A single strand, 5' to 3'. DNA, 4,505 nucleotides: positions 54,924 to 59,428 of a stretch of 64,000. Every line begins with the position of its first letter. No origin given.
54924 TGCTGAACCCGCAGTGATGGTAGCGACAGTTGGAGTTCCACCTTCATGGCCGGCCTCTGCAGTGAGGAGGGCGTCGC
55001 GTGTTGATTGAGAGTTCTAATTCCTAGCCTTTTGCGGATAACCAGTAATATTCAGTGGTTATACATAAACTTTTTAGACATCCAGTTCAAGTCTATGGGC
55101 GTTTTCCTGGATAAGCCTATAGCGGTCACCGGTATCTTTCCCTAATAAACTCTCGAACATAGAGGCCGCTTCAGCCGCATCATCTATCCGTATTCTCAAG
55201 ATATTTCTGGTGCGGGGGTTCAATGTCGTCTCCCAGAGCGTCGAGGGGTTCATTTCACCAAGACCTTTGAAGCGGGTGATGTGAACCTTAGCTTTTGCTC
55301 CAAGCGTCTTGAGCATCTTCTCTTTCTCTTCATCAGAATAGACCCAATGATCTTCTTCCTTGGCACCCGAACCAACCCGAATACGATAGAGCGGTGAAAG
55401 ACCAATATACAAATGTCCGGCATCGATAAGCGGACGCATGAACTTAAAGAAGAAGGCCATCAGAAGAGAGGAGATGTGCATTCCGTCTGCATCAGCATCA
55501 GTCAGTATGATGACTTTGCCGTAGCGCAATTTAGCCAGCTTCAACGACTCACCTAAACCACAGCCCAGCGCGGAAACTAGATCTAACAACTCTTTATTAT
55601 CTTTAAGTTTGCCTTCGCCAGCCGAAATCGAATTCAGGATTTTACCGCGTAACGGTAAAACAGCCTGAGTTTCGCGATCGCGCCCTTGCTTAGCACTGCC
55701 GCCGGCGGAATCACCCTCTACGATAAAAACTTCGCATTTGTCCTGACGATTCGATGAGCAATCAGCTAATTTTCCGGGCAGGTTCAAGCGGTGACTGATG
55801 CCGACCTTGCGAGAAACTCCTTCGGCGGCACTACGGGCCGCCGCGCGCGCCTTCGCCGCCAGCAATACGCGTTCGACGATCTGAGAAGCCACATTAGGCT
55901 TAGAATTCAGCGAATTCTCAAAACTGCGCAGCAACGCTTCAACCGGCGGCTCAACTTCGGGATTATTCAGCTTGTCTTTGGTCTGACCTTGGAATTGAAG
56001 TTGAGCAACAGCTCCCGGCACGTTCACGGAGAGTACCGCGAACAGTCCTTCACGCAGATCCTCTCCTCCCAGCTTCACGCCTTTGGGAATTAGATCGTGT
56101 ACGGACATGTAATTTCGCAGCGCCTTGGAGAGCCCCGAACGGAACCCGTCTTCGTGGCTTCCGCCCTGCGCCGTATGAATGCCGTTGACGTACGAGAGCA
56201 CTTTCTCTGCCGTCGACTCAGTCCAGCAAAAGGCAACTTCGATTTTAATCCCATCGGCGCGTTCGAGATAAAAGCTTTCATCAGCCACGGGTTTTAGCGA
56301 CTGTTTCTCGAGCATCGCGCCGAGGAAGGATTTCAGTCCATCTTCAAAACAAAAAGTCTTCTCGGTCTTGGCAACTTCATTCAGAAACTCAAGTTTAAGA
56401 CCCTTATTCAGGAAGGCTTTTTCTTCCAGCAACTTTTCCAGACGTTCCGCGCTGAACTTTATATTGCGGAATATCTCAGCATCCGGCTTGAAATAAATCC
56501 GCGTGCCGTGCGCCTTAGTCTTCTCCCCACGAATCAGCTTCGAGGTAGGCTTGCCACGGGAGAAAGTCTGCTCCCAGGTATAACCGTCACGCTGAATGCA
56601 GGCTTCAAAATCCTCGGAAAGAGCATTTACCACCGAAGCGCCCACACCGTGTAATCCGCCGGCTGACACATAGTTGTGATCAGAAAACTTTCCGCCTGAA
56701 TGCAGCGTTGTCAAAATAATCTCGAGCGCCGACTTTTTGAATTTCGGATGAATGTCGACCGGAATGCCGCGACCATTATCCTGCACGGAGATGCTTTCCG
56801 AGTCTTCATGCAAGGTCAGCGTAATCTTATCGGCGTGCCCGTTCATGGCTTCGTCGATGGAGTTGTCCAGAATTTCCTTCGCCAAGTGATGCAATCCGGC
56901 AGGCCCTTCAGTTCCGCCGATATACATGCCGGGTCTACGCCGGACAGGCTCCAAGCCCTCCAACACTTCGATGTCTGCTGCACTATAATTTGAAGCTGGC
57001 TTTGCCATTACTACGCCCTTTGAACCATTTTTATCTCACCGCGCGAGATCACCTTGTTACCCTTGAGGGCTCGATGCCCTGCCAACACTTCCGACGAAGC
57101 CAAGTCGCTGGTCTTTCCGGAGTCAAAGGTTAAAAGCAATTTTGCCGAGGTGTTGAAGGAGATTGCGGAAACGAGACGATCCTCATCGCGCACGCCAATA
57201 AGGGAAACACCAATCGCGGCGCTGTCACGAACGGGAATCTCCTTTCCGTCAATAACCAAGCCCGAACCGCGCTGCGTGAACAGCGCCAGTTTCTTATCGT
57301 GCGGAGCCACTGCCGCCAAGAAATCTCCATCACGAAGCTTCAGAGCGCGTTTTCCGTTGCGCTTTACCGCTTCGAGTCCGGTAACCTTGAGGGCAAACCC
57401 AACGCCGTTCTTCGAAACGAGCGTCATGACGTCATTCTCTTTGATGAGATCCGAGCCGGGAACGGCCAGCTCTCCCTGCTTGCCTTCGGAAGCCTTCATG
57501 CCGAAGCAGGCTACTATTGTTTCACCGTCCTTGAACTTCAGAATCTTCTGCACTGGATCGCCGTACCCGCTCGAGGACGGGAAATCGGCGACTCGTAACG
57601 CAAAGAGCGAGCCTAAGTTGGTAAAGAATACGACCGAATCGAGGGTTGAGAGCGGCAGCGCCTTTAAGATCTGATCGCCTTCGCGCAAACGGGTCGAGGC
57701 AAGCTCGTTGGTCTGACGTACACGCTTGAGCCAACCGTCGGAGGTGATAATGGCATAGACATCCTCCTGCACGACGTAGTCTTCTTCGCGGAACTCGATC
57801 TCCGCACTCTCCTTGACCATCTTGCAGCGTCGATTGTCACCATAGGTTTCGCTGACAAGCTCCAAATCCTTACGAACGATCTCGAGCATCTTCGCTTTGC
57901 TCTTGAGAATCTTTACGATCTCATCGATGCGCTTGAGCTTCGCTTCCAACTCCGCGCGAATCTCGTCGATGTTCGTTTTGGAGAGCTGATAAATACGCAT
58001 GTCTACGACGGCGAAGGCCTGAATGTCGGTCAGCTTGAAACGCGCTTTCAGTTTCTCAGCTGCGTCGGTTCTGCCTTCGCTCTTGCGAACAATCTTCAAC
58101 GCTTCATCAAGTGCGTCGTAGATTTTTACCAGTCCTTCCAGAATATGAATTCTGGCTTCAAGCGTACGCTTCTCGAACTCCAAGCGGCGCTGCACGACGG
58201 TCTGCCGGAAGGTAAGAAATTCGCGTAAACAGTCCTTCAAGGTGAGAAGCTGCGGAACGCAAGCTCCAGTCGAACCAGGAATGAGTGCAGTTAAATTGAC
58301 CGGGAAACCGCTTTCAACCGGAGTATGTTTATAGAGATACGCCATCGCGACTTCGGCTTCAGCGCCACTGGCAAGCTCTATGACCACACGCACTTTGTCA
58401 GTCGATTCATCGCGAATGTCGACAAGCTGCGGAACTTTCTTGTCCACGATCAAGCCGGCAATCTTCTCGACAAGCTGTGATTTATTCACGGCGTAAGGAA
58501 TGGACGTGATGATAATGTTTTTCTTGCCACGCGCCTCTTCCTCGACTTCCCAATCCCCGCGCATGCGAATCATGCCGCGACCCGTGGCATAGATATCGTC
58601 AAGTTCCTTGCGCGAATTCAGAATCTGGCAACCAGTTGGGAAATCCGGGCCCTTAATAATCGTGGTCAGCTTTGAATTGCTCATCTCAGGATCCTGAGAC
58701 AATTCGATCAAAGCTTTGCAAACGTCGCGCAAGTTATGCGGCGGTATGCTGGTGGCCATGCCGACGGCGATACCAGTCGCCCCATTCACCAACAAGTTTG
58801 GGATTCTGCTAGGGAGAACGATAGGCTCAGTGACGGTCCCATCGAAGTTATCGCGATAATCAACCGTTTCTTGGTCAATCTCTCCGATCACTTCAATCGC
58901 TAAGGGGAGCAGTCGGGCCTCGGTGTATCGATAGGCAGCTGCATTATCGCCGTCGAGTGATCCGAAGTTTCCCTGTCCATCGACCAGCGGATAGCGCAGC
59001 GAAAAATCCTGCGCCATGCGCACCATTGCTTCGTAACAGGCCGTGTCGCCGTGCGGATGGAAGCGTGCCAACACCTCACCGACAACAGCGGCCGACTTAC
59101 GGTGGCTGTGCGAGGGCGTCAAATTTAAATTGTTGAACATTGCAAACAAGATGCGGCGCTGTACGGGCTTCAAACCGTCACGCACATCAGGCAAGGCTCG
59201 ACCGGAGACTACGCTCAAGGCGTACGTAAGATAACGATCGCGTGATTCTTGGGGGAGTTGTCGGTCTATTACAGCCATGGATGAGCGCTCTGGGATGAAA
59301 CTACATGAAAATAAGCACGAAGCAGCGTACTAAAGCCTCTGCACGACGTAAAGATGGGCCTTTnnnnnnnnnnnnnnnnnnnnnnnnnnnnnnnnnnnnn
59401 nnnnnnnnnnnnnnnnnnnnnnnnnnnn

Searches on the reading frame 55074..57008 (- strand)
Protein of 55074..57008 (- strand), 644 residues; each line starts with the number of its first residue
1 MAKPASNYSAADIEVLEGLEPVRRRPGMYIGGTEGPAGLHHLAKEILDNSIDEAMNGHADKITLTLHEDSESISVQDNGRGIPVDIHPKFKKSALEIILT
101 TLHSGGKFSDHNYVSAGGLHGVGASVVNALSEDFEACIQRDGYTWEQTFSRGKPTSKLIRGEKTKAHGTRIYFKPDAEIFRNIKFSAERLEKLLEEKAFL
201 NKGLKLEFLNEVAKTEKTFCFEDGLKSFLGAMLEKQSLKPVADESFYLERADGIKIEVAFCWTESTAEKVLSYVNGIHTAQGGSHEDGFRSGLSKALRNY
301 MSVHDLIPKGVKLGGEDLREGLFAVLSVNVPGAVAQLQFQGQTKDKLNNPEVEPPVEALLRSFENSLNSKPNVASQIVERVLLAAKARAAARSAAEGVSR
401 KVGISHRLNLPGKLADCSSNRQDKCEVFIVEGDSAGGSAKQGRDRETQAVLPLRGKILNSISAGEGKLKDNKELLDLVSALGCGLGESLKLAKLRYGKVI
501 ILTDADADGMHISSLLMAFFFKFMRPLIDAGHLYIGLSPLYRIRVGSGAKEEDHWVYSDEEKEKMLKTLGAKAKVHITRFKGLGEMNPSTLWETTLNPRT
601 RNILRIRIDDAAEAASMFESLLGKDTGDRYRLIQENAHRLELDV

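Call 7: search_protein_families(library=pfam, proteins=[window:55074-57008:-], max_evalue=0.001)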
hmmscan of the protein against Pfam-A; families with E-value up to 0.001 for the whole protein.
window:55074-57008:- (644 aa): 4 families
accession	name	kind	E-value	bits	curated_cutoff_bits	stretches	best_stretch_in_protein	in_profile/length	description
PF00204.31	DNA_gyraseB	-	4.3e-43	147.2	27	1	224-396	1-172/173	DNA gyrase B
PF00986.26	DNA_gyraseB_C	-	2.2e-23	82.6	29.8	1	573-634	2-63/63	DNA gyrase B subunit, carboxyl terminus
PF02518.31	HATPase_c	-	3.9e-17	63.1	26.4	1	37-177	4-109/111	Histidine kinase-, DNA gyrase B-, and HSP90-like ATPase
PF01751.28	Toprim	-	1.3e-16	61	23.1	1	426-532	1-90/96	Toprim domain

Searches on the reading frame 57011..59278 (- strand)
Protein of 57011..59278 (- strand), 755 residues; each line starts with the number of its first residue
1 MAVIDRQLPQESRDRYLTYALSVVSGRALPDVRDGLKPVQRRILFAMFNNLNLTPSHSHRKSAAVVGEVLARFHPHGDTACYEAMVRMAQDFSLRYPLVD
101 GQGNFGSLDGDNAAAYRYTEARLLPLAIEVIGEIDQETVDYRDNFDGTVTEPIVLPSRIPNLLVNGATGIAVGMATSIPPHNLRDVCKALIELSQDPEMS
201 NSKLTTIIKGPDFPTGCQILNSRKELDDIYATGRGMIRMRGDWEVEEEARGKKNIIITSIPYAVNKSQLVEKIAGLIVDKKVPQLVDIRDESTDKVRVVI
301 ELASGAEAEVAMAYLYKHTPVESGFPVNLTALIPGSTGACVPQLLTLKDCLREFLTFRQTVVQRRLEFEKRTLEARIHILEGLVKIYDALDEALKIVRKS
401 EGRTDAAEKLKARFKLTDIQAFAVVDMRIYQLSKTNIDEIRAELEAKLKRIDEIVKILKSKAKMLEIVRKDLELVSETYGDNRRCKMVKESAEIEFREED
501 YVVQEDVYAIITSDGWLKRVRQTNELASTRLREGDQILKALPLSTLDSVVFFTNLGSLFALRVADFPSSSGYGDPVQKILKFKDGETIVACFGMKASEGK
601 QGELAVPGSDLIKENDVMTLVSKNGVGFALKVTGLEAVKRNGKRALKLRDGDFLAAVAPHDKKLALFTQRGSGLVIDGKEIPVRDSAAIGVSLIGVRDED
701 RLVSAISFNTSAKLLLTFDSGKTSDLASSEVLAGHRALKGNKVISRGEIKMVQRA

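Call 7: search_protein_families(library=pfam, proteins=[window:57011-59278:-], max_evalue=0.001)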
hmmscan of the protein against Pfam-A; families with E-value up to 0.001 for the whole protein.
window:57011-59278:- (755 aa): 2 families
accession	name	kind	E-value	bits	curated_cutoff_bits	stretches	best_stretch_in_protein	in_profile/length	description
PF00521.26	DNA_topoisoIV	-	7.7e-147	490.1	31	1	27-473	1-432/432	DNA gyrase/topoisomerase IV, subunit A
PF03989.18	DNA_gyraseA_C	-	1.3e-16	60.1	27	2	663-708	2-47/48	DNA gyrase C-terminal domain, beta-propeller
